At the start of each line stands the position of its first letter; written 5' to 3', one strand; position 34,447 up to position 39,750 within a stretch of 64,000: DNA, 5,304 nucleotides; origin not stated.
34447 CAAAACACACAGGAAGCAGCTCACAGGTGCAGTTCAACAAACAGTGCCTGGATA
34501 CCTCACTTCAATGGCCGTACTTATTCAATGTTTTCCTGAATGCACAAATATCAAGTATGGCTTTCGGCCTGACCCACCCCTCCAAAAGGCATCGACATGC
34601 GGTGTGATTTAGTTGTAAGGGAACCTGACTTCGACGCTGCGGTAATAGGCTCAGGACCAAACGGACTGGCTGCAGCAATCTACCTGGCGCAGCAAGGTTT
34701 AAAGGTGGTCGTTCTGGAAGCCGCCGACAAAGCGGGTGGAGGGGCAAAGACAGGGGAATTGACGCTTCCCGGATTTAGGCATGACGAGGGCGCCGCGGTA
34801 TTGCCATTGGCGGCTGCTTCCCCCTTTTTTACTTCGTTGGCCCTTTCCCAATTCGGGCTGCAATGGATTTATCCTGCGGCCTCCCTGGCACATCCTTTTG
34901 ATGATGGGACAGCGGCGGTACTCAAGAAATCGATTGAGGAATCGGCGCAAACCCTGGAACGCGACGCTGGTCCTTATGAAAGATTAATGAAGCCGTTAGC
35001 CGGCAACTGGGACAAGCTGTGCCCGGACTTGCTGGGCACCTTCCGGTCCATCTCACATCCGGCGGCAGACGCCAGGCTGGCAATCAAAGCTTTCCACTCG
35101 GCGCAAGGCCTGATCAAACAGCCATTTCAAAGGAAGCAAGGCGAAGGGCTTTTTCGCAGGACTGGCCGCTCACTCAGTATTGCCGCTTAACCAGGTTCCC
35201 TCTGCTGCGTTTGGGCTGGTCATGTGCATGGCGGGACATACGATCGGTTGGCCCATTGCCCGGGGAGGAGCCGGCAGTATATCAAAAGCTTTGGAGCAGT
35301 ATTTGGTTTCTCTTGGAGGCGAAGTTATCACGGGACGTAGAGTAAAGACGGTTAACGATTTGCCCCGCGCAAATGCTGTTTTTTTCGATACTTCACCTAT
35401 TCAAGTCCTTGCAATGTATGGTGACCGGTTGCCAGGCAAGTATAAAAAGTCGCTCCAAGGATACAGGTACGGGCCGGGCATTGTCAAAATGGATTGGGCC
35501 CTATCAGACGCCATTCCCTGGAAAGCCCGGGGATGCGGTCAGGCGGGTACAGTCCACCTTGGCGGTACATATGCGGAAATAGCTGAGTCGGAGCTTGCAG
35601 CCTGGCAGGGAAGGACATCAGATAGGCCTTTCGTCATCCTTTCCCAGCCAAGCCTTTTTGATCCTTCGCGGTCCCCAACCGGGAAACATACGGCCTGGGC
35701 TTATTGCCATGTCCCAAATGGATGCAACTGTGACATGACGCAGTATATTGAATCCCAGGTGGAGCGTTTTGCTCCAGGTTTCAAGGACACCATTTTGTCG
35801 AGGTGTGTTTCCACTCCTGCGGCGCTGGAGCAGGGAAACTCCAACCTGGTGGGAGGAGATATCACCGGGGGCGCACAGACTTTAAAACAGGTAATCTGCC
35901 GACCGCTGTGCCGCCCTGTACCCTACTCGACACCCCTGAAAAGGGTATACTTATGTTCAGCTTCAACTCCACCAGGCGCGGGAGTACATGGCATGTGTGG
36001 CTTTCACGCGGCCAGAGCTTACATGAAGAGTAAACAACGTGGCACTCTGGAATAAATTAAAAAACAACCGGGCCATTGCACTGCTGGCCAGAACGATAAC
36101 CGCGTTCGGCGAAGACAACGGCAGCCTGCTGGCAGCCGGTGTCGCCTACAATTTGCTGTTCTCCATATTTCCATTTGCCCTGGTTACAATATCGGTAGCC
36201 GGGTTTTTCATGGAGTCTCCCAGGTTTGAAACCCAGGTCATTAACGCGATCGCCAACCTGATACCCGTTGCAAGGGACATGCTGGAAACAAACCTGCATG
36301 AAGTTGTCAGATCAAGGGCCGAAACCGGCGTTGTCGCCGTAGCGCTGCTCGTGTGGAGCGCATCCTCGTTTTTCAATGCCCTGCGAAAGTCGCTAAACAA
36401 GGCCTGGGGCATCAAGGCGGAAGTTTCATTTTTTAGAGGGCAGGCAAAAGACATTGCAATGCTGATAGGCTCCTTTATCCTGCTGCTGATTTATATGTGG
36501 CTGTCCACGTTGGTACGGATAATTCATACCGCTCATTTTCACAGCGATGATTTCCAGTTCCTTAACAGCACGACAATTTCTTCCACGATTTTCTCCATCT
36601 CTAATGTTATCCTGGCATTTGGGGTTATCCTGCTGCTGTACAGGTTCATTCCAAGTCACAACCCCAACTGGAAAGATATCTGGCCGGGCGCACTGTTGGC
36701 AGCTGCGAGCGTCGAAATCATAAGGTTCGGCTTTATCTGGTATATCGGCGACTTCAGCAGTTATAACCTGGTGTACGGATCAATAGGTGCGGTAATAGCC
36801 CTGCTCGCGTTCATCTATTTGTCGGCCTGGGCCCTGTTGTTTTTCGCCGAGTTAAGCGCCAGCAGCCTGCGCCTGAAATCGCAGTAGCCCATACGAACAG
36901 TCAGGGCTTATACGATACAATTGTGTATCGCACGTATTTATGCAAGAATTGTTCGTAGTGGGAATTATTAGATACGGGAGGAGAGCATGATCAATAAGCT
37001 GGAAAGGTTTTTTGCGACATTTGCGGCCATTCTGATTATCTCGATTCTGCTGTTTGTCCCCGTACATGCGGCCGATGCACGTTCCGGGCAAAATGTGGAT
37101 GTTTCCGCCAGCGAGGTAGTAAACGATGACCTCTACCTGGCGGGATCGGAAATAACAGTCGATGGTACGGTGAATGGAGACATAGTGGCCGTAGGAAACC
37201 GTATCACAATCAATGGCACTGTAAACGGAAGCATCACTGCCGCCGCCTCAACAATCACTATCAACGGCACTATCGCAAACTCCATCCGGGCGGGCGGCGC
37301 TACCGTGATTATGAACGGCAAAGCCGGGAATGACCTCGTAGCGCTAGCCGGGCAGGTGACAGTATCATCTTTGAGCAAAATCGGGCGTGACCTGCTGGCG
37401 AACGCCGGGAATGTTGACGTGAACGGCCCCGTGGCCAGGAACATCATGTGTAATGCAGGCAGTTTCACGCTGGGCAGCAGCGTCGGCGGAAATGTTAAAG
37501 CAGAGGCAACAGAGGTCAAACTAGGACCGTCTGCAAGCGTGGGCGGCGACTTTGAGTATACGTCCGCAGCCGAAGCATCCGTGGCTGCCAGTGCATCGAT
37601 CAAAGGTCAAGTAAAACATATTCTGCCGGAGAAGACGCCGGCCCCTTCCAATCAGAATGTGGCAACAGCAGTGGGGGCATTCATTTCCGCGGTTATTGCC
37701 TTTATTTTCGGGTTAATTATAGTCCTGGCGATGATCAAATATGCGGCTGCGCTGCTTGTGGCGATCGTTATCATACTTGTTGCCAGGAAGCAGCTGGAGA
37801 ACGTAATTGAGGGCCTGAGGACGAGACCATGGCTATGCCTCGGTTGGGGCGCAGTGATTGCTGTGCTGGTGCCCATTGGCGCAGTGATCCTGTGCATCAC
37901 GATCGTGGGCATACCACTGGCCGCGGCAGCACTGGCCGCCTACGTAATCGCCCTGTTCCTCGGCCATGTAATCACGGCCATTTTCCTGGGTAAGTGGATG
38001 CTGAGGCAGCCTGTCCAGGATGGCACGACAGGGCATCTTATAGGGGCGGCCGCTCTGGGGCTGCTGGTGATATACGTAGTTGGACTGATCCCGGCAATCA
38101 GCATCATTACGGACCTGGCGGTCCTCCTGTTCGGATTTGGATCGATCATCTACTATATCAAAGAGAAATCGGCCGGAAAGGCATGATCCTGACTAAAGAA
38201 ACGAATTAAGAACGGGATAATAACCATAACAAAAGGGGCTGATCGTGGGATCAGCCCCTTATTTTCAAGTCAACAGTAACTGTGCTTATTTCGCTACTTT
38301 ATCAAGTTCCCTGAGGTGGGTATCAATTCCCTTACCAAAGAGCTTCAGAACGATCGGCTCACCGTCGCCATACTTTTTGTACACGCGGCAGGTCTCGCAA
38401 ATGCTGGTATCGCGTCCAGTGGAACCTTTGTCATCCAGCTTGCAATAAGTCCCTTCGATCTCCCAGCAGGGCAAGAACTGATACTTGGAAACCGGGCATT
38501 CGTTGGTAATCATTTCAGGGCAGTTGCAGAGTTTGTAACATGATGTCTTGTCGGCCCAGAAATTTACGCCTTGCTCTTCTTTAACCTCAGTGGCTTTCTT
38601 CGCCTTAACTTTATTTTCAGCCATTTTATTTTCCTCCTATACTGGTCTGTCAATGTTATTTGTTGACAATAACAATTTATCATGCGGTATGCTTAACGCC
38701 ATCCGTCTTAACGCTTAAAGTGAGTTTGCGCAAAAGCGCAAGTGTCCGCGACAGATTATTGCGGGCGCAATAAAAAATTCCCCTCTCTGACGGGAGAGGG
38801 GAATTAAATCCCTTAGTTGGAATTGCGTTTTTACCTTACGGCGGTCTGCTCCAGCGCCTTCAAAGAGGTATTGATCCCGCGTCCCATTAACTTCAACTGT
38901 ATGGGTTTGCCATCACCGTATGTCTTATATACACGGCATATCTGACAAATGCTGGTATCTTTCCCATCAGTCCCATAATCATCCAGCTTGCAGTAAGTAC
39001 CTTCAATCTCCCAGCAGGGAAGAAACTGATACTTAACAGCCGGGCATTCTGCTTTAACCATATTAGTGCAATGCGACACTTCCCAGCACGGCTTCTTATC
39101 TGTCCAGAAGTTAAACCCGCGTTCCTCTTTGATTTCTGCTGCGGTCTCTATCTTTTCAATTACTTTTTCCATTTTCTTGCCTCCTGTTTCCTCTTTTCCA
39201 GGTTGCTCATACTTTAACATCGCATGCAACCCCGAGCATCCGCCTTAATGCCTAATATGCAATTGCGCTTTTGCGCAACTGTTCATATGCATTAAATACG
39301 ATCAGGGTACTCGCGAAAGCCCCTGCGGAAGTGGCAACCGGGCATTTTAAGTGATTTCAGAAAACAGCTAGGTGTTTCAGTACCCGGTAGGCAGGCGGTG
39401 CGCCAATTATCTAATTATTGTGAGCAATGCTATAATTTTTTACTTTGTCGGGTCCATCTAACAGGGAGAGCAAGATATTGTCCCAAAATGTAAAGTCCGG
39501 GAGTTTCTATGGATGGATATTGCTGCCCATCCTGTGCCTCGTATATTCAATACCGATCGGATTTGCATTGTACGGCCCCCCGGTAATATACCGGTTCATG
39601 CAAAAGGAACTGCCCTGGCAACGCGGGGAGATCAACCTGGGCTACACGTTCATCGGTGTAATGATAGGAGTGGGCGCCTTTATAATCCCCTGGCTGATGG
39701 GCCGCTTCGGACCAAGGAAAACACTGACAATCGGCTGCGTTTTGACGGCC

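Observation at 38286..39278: Duplicated two-CW Cys-rich proteins whose promoters preserve one operator at identical spacing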

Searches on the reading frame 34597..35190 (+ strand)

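Call 39: search_protein_families(library=pfam, proteins=[window:34597-35190:+], max_evalue=0.001)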
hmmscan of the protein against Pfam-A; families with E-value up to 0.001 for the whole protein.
window:34597-35190:+ (197 aa): 9 families
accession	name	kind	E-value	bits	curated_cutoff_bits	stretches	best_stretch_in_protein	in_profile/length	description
PF13450.12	NAD_binding_8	-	4.9e-13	49.6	21.9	1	16-70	1-53/68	NAD(P)-binding Rossmann-like domain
PF01266.30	DAO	-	1.8e-11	44.7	27.9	1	13-143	1-129/353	FAD dependent oxidoreductase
PF01593.30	Amino_oxidase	-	8.2e-09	35.7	19.8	1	23-131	3-101/443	Flavin containing amine oxidoreductase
PF01946.23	Thi4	-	3.1e-08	33.6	26.2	1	12-54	18-61/235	Thi4 family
PF12831.13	FAD_oxidored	-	6.9e-07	29.3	27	1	13-55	1-42/416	FAD dependent oxidoreductase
PF00890.30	FAD_binding_2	-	2.5e-06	27.4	20.4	1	13-48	1-36/414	FAD binding domain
PF07992.20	Pyr_redox_2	-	1e-05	25.6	26.1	1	13-44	2-33/291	Pyridine nucleotide-disulphide oxidoreductase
PF01494.25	FAD_binding_3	-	1.6e-05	24.7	22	1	12-45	2-35/349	FAD binding domain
PF03486.20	HI0933_like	-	5.2e-05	23.3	50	1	13-47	2-36/244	HI0933-like protein Rossmann domain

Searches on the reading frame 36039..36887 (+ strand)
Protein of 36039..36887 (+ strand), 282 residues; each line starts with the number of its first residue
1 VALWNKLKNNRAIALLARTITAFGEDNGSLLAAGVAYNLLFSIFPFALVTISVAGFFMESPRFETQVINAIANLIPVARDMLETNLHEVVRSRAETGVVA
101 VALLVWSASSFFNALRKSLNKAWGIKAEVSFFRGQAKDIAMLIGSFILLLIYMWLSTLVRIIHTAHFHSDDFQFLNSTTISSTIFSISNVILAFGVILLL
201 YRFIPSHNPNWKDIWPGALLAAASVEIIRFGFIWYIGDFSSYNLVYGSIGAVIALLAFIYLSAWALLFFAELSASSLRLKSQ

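Call 39: search_protein_families(library=pfam, proteins=[window:36039-36887:+], max_evalue=0.001)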
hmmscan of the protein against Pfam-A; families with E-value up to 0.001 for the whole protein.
window:36039-36887:+ (282 aa): 1 family
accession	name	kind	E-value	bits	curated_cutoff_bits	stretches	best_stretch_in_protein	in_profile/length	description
PF03631.20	Virul_fac_BrkB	-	1.3e-57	195.9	33.7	1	25-275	2-254/259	Virulence factor BrkB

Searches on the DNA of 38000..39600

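Call 21: search_rna_families(source=window, start=38000, end=39600, threshold=evalue, max_evalue=10)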
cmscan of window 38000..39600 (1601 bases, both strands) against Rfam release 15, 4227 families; matches with E-value up to 10: 9.
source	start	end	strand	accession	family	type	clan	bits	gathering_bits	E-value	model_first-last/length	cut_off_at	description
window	38622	38680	-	RF03091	Clostridium-PBP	Gene; sRNA;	-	23.5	94.4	2.7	1-73/73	no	Clostridium-PBP RNA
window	38218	38327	-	RF02426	SpF03_sRNA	Gene; sRNA;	-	21.7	50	3.2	1-106/106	no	Streptococcus sRNA SpF03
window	38776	38840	-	RF02461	Virus_CITE_6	Cis-reg;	-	19.8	41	0.87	1-115/115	no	Blackcurrant reversion virus cap-independent translation element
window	38214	38265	+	RF02066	STnc320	Gene; sRNA;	-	19.7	50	1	1-55/55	no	Salmonella enterica sRNA STnc320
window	38440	38508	+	RF03258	mir-4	Gene; miRNA;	-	18.6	70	2.4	1-81/81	no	mir-4 microRNA precursor family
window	38064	38163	+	RF01576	DdR8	Gene; snRNA; snoRNA; CD-box;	-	18.1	80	3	1-88/88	no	D. discoideum snoRNA DdR8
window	38206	38293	+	RF00444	PrrF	Gene; sRNA;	-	18.1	90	4.2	1-150/150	no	PrrF RNA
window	38770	38821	-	RF02837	anti-hemB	Gene; sRNA;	-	17.3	49.5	0.51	1-81/81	no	Burkholderia RNA 7 (anti-hemB)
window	38902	38966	+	RF02097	mir-1662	Gene; miRNA;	-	16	85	9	1-66/66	no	mir-1662 microRNA precursor family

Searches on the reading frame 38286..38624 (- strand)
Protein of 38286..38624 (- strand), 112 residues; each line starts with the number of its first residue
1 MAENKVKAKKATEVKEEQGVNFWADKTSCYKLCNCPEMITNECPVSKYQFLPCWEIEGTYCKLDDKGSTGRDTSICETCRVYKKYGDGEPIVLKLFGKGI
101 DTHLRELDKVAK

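Call 3: search_protein_families(library=ncbifam, proteins=[window:38286-38624:-], max_evalue=1)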
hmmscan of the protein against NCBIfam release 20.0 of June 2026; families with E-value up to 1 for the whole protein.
window:38286-38624:- (112 aa): 1 family
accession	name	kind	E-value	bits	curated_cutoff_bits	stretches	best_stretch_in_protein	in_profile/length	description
NF045718.1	two_CW_domain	domain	0.00013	22.3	35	1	29-85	3-77/80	two-CW domain-containing protein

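Call 4: search_protein_families(library=pfam, proteins=[window:38286-38624:-], max_evalue=1)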
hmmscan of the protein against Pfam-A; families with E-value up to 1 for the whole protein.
window:38286-38624:- (112 aa): 0 families
